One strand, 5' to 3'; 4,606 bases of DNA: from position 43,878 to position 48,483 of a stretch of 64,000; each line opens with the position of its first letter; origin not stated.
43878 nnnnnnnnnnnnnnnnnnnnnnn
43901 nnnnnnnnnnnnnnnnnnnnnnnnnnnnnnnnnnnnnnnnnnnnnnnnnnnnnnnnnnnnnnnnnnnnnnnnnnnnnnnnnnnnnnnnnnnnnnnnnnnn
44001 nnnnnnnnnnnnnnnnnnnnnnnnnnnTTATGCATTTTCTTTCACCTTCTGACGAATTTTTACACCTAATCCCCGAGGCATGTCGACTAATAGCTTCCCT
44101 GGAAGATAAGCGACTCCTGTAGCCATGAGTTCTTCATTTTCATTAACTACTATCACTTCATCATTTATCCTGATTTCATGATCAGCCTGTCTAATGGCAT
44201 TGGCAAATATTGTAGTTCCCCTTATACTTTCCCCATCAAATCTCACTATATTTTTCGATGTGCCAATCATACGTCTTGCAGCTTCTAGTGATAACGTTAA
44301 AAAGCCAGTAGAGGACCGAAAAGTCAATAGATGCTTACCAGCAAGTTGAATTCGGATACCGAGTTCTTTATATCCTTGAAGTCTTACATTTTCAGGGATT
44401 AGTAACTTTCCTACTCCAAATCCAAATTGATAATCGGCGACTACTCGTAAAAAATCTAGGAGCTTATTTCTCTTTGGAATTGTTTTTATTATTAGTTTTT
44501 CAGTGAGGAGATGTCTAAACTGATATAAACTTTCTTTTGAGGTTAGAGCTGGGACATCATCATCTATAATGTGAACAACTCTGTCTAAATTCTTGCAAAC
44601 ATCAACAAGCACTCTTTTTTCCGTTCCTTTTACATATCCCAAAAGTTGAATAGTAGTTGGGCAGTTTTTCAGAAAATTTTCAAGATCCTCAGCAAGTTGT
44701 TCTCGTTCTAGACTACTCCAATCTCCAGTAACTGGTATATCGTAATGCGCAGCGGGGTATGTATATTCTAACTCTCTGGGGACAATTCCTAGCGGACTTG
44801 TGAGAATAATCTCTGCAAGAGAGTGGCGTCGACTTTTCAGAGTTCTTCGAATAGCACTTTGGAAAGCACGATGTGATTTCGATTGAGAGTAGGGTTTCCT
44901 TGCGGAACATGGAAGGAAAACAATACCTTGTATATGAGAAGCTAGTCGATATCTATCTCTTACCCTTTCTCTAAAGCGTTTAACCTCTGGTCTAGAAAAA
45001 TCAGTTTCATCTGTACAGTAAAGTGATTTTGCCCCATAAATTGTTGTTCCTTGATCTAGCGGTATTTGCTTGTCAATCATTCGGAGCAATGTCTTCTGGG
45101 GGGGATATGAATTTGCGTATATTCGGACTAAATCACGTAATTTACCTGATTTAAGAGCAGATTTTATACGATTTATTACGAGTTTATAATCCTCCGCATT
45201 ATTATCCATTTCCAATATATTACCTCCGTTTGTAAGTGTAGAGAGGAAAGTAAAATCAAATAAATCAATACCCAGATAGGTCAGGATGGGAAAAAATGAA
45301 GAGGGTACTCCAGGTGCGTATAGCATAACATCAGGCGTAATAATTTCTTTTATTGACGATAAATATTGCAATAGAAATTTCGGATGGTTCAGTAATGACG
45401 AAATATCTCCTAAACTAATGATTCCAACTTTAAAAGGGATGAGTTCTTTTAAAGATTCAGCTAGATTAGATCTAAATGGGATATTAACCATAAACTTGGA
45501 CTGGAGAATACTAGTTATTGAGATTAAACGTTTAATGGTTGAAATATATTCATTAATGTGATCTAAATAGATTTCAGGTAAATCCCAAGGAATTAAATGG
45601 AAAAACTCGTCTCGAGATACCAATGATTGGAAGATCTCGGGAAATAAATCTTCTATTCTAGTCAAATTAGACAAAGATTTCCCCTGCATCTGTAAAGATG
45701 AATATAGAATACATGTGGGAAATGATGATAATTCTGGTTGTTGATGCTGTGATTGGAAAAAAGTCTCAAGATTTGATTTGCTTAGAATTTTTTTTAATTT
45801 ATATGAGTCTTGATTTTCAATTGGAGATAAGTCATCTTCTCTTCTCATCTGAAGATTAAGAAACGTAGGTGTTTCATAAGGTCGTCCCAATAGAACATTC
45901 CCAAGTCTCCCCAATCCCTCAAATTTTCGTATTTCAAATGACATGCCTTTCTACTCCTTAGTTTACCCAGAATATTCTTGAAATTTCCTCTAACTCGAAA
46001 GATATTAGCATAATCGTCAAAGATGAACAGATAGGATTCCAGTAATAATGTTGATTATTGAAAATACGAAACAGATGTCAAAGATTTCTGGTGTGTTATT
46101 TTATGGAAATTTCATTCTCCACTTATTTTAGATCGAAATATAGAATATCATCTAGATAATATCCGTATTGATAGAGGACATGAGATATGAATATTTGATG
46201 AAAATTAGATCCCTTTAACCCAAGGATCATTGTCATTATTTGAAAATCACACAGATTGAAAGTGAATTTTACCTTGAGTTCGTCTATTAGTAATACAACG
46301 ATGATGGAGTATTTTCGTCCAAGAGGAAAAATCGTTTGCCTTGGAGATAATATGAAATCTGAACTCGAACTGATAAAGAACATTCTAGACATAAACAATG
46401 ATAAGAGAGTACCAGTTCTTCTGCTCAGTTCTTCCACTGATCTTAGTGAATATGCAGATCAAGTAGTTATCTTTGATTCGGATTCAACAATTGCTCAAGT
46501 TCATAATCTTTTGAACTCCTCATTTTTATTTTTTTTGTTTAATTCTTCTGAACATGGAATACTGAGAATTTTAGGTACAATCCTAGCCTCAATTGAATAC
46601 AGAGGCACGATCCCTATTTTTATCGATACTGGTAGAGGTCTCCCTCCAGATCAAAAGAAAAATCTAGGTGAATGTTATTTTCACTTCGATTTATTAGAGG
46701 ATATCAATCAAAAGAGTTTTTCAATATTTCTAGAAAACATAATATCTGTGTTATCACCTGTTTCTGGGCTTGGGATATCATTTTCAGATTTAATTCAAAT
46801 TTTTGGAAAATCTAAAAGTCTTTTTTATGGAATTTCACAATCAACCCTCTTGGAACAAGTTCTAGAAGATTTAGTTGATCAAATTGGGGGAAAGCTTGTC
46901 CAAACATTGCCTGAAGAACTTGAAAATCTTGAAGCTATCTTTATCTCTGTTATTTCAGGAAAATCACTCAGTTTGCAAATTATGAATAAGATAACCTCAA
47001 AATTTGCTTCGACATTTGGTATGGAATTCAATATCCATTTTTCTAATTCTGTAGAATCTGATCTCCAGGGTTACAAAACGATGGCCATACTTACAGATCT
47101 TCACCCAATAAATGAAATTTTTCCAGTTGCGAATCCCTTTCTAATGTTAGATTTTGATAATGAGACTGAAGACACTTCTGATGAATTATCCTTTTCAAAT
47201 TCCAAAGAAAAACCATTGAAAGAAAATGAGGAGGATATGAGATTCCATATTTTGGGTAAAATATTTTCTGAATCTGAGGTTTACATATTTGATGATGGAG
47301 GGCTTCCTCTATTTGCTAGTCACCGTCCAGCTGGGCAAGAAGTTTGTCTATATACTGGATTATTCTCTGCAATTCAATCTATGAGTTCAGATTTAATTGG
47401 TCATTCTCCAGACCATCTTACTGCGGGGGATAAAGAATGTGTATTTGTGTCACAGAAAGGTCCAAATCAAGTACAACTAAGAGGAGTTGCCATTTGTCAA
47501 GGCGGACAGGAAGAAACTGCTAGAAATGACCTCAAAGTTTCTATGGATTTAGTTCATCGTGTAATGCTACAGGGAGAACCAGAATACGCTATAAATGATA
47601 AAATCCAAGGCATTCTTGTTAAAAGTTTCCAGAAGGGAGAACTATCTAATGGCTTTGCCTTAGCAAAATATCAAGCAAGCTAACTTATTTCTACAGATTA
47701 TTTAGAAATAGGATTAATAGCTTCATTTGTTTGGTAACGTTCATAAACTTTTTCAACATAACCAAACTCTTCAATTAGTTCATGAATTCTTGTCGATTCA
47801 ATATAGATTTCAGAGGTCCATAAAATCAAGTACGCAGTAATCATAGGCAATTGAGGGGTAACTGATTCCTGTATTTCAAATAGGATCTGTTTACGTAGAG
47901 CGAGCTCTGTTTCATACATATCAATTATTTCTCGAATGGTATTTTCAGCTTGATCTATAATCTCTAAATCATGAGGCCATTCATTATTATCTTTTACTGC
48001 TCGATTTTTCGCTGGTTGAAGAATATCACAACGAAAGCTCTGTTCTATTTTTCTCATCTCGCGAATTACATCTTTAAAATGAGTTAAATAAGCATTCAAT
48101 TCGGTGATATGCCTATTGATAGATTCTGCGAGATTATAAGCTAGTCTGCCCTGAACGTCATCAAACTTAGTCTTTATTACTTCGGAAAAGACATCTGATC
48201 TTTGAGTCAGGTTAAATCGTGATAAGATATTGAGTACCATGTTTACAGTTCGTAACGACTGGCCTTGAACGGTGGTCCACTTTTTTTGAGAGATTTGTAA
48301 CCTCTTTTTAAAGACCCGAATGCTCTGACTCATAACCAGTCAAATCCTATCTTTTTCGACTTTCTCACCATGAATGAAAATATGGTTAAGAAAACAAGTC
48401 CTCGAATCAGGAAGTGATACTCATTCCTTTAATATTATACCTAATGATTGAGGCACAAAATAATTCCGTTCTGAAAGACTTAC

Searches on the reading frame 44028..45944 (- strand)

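Call 49: search_protein_families(library=pfam, proteins=[window:44028-45944:-], max_evalue=0.00001)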
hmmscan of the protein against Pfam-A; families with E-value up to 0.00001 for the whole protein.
window:44028-45944:- (638 aa): 3 families
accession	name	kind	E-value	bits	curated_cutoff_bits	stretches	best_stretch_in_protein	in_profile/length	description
PF17884.7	DUF5591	-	2.3e-41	141.6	26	1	321-478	1-148/150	Domain of unknown function (DUF5591)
PF14810.12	TGT_C2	-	2.1e-13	50.7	25.3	1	499-559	3-65/72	Patch-forming domain C2 of tRNA-guanine transglycosylase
PF01472.26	PUA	-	5.4e-08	33.1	24.8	1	575-632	15-72/74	PUA domain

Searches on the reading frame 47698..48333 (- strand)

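Call 49: search_protein_families(library=pfam, proteins=[window:47698-48333:-], max_evalue=0.00001)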
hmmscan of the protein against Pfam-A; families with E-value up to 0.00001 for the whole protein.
window:47698-48333:- (211 aa): 1 family
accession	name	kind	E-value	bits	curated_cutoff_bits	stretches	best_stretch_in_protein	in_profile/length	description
PF15011.11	CA109-like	-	1.2e-10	42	27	1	10-157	7-153/161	Ribosome biogenesis protein C1orf109-like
